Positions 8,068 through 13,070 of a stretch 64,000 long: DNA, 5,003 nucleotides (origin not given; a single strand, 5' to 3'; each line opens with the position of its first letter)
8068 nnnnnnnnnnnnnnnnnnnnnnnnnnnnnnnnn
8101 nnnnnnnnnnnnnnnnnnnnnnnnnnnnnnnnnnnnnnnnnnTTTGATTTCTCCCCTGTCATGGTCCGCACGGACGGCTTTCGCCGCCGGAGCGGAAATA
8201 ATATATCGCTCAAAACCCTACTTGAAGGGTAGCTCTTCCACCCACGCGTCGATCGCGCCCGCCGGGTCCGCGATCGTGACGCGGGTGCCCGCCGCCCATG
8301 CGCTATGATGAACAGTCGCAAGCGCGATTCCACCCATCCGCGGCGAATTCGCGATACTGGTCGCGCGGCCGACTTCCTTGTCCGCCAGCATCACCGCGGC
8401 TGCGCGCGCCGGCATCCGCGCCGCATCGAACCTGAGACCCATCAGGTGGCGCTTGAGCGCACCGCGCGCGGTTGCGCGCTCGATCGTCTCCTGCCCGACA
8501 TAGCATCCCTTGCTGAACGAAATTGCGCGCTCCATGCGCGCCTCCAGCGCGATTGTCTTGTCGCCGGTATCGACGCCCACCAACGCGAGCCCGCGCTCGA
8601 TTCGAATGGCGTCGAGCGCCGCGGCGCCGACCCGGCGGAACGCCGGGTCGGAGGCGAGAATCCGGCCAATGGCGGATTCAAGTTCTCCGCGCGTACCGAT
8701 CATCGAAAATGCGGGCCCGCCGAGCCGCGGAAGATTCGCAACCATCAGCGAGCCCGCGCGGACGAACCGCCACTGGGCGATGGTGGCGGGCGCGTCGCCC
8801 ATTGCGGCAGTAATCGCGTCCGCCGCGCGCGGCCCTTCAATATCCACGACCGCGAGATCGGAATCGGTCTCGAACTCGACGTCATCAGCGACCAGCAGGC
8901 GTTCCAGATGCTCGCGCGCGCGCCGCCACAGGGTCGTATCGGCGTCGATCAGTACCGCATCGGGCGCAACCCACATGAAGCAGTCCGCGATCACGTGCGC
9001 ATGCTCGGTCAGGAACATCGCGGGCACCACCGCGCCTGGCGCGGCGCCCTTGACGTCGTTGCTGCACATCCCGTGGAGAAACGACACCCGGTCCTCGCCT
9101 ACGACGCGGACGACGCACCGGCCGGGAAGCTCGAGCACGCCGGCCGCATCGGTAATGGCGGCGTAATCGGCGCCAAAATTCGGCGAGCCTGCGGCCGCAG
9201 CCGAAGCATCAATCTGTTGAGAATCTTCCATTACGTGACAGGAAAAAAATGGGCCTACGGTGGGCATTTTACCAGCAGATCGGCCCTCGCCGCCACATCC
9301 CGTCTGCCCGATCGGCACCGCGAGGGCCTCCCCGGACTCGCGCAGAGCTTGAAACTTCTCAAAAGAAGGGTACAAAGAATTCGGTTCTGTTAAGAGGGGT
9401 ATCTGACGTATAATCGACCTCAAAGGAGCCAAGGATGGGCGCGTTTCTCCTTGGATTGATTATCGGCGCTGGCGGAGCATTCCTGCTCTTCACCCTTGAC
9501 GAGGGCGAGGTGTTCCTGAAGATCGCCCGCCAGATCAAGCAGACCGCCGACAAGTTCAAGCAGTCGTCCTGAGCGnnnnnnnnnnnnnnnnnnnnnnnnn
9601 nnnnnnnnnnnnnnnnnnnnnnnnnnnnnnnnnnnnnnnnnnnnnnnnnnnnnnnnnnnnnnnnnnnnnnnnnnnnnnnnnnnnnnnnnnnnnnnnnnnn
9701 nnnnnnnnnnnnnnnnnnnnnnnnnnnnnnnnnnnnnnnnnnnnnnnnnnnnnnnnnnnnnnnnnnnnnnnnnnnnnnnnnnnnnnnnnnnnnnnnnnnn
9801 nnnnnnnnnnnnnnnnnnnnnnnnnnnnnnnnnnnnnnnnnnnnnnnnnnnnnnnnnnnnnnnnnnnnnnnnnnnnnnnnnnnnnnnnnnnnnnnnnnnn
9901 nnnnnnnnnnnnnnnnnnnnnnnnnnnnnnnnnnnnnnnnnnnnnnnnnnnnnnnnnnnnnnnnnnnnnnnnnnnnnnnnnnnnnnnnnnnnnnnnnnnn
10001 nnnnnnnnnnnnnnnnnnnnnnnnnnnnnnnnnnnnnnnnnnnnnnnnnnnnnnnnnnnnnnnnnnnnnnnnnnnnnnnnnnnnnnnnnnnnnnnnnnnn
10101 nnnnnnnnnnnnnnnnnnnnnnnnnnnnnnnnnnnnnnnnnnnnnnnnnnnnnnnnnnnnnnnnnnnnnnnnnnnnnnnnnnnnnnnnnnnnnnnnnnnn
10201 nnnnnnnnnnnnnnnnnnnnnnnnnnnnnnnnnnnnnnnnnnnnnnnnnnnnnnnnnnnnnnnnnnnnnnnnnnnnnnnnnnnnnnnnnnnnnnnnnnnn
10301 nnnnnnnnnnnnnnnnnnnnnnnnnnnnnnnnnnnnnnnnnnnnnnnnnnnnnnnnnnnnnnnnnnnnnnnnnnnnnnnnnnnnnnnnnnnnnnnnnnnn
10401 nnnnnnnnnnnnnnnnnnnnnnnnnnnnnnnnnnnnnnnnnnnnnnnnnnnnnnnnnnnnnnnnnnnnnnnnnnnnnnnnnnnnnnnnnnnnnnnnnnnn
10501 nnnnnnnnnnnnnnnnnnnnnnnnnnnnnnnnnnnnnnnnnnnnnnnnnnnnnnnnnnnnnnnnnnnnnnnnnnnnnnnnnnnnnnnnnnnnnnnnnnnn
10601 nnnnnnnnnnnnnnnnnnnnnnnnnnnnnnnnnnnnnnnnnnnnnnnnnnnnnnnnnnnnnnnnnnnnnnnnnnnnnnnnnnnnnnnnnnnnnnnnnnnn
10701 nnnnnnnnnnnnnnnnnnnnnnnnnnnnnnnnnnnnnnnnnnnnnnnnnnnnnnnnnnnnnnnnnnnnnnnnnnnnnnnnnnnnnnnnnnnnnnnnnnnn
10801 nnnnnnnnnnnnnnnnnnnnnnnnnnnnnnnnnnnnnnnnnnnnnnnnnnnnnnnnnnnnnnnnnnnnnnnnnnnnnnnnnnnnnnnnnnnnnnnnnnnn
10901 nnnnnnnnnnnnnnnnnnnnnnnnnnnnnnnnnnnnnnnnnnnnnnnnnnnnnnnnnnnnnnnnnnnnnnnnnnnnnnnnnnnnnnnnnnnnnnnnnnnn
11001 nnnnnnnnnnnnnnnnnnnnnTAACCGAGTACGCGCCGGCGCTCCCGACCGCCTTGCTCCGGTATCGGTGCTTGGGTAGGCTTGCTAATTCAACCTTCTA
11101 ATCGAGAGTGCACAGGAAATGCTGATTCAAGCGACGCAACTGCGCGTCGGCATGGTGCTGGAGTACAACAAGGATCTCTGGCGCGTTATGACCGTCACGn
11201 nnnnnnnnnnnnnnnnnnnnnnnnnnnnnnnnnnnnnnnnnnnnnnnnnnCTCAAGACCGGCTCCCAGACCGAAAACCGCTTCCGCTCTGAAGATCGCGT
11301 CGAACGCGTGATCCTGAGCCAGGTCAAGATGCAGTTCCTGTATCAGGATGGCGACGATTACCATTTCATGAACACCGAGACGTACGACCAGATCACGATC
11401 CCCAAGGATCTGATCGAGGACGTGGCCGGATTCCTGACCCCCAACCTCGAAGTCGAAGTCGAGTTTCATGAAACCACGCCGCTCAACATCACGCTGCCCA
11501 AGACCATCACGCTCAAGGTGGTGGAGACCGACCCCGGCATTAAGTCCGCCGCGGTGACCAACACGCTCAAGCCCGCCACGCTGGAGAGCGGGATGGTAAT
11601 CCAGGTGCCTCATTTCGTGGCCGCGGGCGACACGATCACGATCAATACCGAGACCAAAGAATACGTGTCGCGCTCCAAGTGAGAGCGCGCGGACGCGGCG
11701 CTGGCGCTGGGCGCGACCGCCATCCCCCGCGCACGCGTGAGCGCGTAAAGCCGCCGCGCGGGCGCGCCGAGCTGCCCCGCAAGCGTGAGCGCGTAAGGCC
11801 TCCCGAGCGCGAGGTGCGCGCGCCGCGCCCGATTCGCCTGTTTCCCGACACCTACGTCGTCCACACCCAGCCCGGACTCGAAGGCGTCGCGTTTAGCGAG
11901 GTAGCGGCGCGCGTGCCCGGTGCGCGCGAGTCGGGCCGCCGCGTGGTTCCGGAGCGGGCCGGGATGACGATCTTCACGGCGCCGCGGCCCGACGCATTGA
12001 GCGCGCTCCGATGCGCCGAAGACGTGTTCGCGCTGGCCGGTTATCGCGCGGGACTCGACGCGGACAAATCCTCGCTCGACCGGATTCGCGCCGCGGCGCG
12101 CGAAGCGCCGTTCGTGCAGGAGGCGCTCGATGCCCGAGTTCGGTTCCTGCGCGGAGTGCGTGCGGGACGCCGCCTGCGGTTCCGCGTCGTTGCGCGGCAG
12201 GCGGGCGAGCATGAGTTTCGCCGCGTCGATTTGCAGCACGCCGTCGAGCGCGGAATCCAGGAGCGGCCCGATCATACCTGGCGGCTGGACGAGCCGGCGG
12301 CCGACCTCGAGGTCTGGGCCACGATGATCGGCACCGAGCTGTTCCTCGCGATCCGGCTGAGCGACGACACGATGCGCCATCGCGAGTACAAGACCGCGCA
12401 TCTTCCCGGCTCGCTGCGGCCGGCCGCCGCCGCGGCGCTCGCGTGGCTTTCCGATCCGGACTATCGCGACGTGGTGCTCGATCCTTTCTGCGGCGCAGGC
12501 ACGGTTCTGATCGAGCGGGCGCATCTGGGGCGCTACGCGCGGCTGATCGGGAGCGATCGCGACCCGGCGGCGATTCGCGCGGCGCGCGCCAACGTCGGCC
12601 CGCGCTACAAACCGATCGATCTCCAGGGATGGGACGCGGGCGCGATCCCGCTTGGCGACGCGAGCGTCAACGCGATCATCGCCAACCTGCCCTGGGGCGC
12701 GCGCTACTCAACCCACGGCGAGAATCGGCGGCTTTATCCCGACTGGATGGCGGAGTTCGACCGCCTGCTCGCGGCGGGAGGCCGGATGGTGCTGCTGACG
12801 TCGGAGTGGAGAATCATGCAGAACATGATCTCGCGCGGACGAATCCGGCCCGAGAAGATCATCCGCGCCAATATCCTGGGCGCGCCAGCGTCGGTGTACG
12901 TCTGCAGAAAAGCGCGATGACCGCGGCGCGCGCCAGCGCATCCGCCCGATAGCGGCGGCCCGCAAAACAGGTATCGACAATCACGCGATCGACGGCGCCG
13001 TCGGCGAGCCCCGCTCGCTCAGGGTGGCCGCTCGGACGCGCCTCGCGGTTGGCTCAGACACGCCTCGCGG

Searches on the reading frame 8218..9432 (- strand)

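Call 92: search_protein_families(library=pfam, proteins=[window:8218-9432:-], max_evalue=0.00001)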
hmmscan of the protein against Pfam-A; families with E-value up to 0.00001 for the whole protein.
window:8218-9432:- (404 aa): 2 families
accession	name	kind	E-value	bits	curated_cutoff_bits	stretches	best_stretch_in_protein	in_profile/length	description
PF01571.26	GCV_T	-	2.9e-22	79.6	25.6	1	88-302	31-254/255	Aminomethyltransferase folate-binding domain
PF08669.17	GCV_T_C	-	6.8e-09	35.9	25.9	1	328-403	1-78/80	Glycine cleavage T-protein C-terminal barrel domain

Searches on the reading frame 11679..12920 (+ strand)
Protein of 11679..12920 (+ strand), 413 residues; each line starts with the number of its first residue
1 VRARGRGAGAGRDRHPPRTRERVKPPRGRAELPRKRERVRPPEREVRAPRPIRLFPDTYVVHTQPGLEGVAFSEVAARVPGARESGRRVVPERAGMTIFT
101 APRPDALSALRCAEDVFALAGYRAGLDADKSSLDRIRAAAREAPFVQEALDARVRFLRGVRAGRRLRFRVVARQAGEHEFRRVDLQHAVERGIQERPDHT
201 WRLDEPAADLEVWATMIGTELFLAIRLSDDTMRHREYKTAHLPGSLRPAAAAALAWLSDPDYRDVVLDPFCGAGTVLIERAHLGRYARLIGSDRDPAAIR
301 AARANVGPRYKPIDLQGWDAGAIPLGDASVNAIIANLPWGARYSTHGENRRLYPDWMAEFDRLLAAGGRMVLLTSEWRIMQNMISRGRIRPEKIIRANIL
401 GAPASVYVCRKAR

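Call 88: search_protein_families(library=pfam, proteins=[window:11679-12920:+], max_evalue=0.001)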
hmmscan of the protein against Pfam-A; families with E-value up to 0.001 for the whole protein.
window:11679-12920:+ (413 aa): 5 families
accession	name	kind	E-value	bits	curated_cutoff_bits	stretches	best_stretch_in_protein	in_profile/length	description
PF01170.24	UPF0020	-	1.8e-29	103.3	22.3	1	235-395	1-187/197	RMKL-like, methyltransferase domain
PF13649.12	Methyltransf_25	-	2.1e-07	32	27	1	266-337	1-73/97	Methyltransferase domain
PF13847.12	Methyltransf_31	-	1.8e-06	28.2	27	1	265-372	6-109/145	Methyltransferase domain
PF08241.18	Methyltransf_11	-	6.9e-05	23.9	21.2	1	270-371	4-94/95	Methyltransferase domain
PF01555.25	N6_N4_Mtase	-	0.00013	22.4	26.7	1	263-302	182-219/221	DNA methylase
